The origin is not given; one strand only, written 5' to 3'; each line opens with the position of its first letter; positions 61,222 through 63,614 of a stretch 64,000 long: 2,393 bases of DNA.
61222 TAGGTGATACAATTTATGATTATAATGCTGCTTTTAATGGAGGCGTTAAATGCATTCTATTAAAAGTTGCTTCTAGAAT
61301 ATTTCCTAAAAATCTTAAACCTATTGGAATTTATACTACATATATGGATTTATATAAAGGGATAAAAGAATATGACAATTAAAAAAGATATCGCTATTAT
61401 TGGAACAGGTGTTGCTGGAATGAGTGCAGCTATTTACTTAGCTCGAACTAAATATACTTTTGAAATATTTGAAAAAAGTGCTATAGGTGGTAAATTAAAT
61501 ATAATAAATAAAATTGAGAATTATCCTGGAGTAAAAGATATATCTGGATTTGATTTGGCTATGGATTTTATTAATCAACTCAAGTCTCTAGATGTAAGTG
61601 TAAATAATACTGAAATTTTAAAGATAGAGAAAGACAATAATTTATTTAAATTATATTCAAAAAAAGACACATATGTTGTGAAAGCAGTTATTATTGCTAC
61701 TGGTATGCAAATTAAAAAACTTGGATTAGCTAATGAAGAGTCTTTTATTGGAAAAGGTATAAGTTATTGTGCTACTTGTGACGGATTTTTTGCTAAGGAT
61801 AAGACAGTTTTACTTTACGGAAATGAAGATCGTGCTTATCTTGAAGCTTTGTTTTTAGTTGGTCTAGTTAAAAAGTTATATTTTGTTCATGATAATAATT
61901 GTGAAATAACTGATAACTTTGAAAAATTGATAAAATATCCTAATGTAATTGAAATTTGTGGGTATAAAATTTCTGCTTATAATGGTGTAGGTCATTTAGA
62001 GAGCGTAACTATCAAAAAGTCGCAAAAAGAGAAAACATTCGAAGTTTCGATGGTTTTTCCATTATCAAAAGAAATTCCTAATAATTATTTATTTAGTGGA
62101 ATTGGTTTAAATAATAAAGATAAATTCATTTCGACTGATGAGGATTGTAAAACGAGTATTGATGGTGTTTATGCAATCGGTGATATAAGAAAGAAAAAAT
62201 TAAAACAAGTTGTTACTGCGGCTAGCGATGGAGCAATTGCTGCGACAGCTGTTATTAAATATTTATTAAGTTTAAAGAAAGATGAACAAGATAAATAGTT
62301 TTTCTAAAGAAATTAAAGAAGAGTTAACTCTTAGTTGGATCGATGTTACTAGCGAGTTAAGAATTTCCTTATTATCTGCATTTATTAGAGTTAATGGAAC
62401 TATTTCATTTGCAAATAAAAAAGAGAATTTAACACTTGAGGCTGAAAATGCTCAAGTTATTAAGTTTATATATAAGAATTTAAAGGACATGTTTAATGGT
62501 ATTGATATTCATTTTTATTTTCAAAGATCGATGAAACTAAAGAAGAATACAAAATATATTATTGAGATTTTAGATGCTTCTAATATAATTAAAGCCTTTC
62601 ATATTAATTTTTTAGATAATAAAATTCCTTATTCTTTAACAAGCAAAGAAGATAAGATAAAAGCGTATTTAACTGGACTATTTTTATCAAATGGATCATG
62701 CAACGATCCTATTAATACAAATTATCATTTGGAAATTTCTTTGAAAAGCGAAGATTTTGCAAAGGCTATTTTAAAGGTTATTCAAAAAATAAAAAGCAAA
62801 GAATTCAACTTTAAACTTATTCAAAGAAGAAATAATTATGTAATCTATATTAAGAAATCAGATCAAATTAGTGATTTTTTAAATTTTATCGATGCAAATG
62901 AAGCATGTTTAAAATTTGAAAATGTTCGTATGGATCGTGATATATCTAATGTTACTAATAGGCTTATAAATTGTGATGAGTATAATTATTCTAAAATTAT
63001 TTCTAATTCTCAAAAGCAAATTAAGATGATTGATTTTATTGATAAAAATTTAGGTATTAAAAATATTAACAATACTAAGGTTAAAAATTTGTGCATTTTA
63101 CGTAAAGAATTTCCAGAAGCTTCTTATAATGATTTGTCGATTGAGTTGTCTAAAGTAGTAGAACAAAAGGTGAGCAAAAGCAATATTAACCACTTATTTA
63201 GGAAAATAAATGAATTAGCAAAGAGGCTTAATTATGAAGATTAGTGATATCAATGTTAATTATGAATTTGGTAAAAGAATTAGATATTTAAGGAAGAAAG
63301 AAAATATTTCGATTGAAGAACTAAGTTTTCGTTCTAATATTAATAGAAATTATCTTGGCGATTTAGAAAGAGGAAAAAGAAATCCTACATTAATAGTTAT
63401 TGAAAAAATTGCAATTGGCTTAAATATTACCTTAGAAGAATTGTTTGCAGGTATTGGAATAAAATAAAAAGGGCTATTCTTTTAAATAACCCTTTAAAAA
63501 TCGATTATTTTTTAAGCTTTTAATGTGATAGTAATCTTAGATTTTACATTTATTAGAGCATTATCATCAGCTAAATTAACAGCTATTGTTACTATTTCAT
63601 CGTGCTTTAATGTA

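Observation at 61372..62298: TrxB-like flavoprotein with intact CATCDG redox site but degenerate NADPH-binding motifs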

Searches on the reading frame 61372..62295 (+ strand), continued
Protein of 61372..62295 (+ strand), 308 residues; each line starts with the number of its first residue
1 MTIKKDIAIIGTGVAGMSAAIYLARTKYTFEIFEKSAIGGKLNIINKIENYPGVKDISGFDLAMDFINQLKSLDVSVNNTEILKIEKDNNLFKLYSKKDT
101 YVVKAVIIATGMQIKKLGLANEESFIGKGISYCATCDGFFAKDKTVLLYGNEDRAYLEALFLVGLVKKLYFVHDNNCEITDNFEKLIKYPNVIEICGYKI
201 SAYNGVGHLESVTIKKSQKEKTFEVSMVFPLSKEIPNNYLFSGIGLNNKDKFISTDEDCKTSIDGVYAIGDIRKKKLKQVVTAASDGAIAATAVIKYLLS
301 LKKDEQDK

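Call 59: list_cluster_members(proteins=[P0001, P0023, P0006, P0062])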
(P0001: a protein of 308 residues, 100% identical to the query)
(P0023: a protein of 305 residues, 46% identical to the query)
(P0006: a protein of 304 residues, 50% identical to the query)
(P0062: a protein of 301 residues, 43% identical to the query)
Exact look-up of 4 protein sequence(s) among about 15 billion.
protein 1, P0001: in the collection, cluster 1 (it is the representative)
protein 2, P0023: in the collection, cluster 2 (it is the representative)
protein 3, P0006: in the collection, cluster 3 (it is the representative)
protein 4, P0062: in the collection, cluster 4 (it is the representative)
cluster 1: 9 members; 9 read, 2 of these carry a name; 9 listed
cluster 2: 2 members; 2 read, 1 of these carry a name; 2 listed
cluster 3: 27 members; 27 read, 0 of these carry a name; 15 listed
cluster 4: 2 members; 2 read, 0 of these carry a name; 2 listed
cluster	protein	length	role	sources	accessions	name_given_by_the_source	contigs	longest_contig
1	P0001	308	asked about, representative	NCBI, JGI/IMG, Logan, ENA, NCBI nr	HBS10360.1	MAG TPA: thioredoxin-disulfide reductase [Firmicutes bacterium] | thioredoxin-disulfide reductase [Bacillota bacterium]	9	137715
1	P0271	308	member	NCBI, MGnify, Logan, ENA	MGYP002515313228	CR=1 FL=1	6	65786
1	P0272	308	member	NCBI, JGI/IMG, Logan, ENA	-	-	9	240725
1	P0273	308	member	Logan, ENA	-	-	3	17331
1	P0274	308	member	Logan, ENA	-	-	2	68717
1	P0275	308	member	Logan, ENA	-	-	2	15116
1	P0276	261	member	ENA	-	-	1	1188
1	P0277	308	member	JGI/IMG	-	-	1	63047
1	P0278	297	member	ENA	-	-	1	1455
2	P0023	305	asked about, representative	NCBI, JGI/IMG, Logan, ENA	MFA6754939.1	MAG: FAD-dependent oxidoreductase [Bacilli bacterium]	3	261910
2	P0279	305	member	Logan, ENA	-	-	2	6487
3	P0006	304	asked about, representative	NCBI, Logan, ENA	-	-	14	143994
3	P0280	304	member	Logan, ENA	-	-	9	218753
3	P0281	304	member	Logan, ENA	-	-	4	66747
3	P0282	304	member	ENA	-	-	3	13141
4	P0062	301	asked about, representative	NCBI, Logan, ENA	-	-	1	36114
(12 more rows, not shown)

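Call 60: find_homologous_proteins(query=L090:561-4127:+, max_evalue=1e-100)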
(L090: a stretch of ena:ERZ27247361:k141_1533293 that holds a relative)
Query L090:561-4127:+ (1189 aa): 8000 proteins with E <= 1e-100 among 8000 candidates; the best 120 are listed.
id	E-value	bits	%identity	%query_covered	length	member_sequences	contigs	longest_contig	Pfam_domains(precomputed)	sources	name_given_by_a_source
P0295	0.0e+0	2753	100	100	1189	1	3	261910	PF01558.26,PF14697.12,PF01855.25,PF02775.27,PF12837.13,PF00037.33,PF17147.10,PF12838.13,PF13237.12,PF02780.26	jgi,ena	-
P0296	0.0e+0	2746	100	100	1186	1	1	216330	PF01558.26,PF14697.12,PF01855.25,PF02775.27,PF12837.13,PF00037.33,PF17147.10,PF12838.13,PF13237.12,PF02780.26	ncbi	ncbi:MAG: pyruvate:ferredoxin (flavodoxin) oxidoreductase [Bacilli bacterium]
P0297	0.0e+0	2479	89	100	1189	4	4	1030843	PF01558.26,PF14697.12,PF01855.25,PF02775.27,PF12837.13,PF00037.33,PF17147.10,PF12838.13,PF13237.12,PF13183.12,PF02780.26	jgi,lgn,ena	-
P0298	0.0e+0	2455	87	100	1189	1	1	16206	PF01558.26,PF14697.12,PF01855.25,PF02775.27,PF12837.13,PF00037.33,PF17147.10,PF12838.13,PF13237.12,PF13183.12,PF13187.12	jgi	-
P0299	0.0e+0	2437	86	100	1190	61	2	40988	PF01558.26,PF14697.12,PF01855.25,PF02775.27,PF12837.13,PF00037.33,PF17147.10,PF12838.13,PF13237.12,PF02780.26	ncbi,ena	-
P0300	0.0e+0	2428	86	100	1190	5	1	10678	PF01558.26,PF14697.12,PF01855.25,PF02775.27,PF12837.13,PF00037.33,PF17147.10,PF12838.13,PF13237.12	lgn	-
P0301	0.0e+0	2339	83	100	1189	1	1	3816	PF01558.26,PF01855.25,PF02775.27,PF12837.13,PF00037.33,PF17147.10,PF12838.13,PF13237.12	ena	-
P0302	0.0e+0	2295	81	100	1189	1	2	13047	PF01558.26,PF14697.12,PF01855.25,PF02775.27,PF12837.13,PF00037.33,PF17147.10,PF12838.13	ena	-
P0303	0.0e+0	2289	82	100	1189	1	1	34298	PF01558.26,PF14697.12,PF01855.25,PF02775.27,PF12837.13,PF00037.33,PF17147.10,PF12838.13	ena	-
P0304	0.0e+0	2245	80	100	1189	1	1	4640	PF01558.26,PF14697.12,PF01855.25,PF02775.27,PF12837.13,PF00037.33,PF17147.10,PF12838.13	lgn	-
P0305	0.0e+0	2199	79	100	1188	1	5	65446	PF01558.26,PF14697.12,PF01855.25,PF02775.27,PF12837.13,PF00037.33,PF17147.10,PF12838.13,PF13237.12,PF13183.12,PF13187.12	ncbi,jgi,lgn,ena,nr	ncbi:MAG TPA: pyruvate:ferredoxin (flavodoxin) oxidoreductase [Firmicutes bacterium]|nr:pyruvate:fer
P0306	0.0e+0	2199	79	100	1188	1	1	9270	PF01558.26,PF14697.12,PF01855.25,PF02775.27,PF12837.13,PF00037.33,PF17147.10,PF12838.13,PF13237.12,PF13183.12,PF13187.12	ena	-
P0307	0.0e+0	2198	79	100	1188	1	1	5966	PF01558.26,PF14697.12,PF01855.25,PF02775.27,PF12837.13,PF00037.33,PF17147.10,PF12838.13,PF13237.12,PF13183.12,PF13187.12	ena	-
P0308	0.0e+0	2198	79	100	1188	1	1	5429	PF01558.26,PF14697.12,PF01855.25,PF02775.27,PF12837.13,PF00037.33,PF17147.10,PF12838.13,PF13237.12,PF13183.12,PF13187.12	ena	-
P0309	0.0e+0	2197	79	100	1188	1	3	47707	PF01558.26,PF14697.12,PF01855.25,PF02775.27,PF12837.13,PF00037.33,PF17147.10,PF12838.13,PF13237.12,PF13187.12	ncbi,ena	-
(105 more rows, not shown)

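Call 61: find_encoding_contigs(protein=P0305, flank=10000, max_places=6)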
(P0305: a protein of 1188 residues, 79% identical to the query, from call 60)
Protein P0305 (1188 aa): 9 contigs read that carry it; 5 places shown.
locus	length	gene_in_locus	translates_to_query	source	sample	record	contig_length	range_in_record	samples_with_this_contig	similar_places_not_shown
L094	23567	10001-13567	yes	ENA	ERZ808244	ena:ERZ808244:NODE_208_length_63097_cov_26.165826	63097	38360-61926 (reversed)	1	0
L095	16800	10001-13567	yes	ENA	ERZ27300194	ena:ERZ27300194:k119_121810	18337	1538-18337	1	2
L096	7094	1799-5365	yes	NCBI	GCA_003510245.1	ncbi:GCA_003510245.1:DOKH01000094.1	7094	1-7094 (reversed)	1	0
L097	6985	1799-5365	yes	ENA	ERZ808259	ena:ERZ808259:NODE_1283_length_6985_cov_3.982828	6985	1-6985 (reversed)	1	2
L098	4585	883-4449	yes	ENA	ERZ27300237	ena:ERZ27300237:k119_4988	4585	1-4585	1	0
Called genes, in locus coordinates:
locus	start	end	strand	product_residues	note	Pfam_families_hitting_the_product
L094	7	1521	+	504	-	PF13347:MFS_2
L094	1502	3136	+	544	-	PF00128:Alpha-amylase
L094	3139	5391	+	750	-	PF16875:Glyco_hydro_36N, PF02065:Melibiase, PF10566:Glyco_hydro_97 (weak), PF02638:GHL10 (weak), PF16874:Glyco_hydro_36C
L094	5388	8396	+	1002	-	PF02837:Glyco_hydro_2_N, PF00703:Glyco_hydro_2, PF02836:Glyco_hydro_2_C, PF16353:LacZ_4, PF02929:Bgal_small_N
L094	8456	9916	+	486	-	PF01554:MatE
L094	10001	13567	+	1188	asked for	PF01855:POR_N, PF17147:PFOR_II, PF01558:POR, PF12837:Fer4_6 (weak), PF12838:Fer4_7, PF13187:Fer4_9 (weak), PF13237:Fer4_10 (weak), PF02775:TPP_enzyme_C, +3 more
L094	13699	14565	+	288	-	-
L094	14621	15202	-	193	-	PF00440:TetR_N (weak)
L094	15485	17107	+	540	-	-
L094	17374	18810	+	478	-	-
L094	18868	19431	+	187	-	-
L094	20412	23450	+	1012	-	PF18998:Flg_new_2 (faint)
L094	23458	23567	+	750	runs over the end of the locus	PF02368:Big_2 (weak)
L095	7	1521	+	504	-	PF13347:MFS_2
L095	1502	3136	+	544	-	PF00128:Alpha-amylase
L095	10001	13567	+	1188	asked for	PF01855:POR_N, PF17147:PFOR_II, PF01558:POR, PF12837:Fer4_6 (weak), PF12838:Fer4_7, PF13187:Fer4_9 (weak), PF13237:Fer4_10 (weak), PF02775:TPP_enzyme_C, +3 more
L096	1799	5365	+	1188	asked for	PF01855:POR_N, PF17147:PFOR_II, PF01558:POR, PF12837:Fer4_6 (weak), PF12838:Fer4_7, PF13187:Fer4_9 (weak), PF13237:Fer4_10 (weak), PF02775:TPP_enzyme_C, +3 more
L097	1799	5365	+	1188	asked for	PF01855:POR_N, PF17147:PFOR_II, PF01558:POR, PF12837:Fer4_6 (weak), PF12838:Fer4_7, PF13187:Fer4_9 (weak), PF13237:Fer4_10 (weak), PF02775:TPP_enzyme_C, +3 more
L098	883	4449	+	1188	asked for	PF01855:POR_N, PF17147:PFOR_II, PF01558:POR, PF12837:Fer4_6 (weak), PF12838:Fer4_7, PF13187:Fer4_9 (weak), PF13237:Fer4_10 (weak), PF02775:TPP_enzyme_C, +3 more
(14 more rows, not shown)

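Call 62: list_cluster_members(proteins=[P0305])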
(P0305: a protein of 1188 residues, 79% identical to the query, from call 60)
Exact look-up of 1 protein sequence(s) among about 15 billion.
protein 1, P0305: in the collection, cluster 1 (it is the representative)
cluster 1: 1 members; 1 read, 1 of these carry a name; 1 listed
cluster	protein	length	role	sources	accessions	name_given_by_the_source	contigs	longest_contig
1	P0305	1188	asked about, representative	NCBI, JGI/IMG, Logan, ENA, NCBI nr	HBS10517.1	MAG TPA: pyruvate:ferredoxin (flavodoxin) oxidoreductase [Firmicutes bacterium] | pyruvate:ferredoxin (flavodoxin) oxidoreductase [Bacillota bacterium]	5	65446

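Call 80: list_cluster_members(proteins=[P0057, P0065, P0079, P0089, P0094, P0115, P0045, P0044, P0010, P0028])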
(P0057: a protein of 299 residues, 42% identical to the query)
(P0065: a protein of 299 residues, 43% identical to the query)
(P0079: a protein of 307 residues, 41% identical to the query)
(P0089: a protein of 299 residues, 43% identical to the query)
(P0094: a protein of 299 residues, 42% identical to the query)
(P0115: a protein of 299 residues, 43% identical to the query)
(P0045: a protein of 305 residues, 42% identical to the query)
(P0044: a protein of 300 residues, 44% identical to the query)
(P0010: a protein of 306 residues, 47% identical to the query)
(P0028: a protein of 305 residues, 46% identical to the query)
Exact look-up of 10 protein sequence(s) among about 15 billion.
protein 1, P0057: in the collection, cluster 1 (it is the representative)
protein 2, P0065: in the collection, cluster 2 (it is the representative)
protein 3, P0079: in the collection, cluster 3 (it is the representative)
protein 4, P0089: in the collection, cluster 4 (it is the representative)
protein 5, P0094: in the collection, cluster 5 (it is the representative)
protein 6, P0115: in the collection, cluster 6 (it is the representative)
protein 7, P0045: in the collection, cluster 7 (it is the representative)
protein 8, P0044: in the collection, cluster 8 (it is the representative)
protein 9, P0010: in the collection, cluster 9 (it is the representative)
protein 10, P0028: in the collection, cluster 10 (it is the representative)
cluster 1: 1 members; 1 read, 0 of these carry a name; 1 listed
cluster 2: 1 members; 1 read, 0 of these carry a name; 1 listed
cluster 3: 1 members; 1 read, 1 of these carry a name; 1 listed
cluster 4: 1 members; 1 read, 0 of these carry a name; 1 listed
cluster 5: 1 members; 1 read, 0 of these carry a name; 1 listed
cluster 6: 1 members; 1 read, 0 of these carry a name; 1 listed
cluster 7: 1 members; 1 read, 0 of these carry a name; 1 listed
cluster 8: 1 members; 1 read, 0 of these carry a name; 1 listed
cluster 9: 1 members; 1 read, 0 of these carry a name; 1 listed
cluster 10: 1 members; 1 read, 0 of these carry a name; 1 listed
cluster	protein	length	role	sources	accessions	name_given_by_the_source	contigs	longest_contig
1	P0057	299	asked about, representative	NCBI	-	-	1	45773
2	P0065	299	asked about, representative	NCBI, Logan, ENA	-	-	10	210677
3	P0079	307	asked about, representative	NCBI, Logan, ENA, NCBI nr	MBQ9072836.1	MAG: thioredoxin-disulfide reductase [Bacilli bacterium] | thioredoxin-disulfide reductase [Bacilli bacterium]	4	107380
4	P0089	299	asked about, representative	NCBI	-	-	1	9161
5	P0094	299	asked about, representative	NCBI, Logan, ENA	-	-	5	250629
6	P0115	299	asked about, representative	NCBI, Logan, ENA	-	-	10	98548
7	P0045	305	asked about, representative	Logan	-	-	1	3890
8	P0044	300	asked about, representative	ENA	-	-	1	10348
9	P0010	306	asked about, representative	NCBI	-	-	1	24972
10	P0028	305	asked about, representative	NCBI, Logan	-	-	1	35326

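Call 81: find_homologous_proteins(query=L001:18146-18676:+, max_evalue=0.00001)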
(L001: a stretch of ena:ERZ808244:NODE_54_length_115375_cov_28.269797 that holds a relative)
Query L001:18146-18676:+ (177 aa): 99 proteins with E <= 0.00001 among 146 candidates.
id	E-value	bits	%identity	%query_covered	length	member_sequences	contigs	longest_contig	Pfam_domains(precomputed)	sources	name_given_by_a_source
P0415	3.2e-108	377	100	100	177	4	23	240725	PF12724.13,PF12641.13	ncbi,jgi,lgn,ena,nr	ncbi:MAG TPA: hypothetical protein DEA28_00315 [Firmicutes bacterium]|nr:hypothetical protein [Bacil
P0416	1.8e-80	287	75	97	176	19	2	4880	PF12724.13,PF12641.13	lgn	-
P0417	1.4e-77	277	74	98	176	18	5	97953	PF12724.13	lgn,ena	-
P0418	3.4e-68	247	69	97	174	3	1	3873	PF12724.13,PF12641.13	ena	-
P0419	3.4e-67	243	66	98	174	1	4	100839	PF12724.13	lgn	-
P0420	5.1e-67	243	65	97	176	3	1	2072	PF12724.13,PF12641.13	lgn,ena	-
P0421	8.7e-67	242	63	97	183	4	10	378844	PF12724.13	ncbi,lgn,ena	-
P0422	5.1e-66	240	66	98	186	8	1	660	PF12724.13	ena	-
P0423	1.0e-65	239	65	98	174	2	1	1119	PF12724.13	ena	-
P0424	1.7e-65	238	67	97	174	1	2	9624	PF12724.13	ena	-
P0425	2.2e-65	238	65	98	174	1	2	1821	PF12724.13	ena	-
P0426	3.1e-64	234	59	98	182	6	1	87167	PF12724.13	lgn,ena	-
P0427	7.8e-64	233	61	98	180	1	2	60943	PF12724.13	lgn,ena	-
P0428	1.0e-63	232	66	98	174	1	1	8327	PF12724.13,PF12641.13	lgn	-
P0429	1.2e-63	232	64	98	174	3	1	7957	PF12724.13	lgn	-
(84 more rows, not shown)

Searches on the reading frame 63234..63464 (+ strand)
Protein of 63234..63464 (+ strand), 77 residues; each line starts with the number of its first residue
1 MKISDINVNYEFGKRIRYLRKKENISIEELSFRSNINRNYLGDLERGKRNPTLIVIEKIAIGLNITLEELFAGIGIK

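Call 48: search_protein_families(library=ncbifam, proteins=[window:63234-63464:+], max_evalue=0.001)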
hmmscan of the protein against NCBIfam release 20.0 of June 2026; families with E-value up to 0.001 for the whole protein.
window:63234-63464:+ (77 aa): 6 families
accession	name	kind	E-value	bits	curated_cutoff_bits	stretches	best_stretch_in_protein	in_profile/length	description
NF006015.0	PRK08154.1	subfamily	1.4e-09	37.6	204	1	10-72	29-91/314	anaerobic benzoate catabolism transcriptional regulator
NF046032.1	TransRegSlrRBacil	equivalog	1.5e-09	38.1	250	1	13-72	3-63/149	HTH-type transcriptional regulator SlrR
NF041951.1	phage_RstR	subfamily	4.9e-09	36.4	80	1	11-71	2-62/108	RstR family transcriptional repressor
NF010465.0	PRK13890.1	equivalog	7.3e-08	32.5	96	1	15-70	9-64/121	conjugal transfer protein TrbA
TIGR00270.2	TIGR00270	equivalog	2.5e-06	27.4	110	1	6-69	70-133/159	multiprotein bridging factor aMBF1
TIGR03070.1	couple_hipB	subfamily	3e-05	23.9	71.65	1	11-67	2-58/58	type II toxin-antitoxin system Y4mF family antitoxin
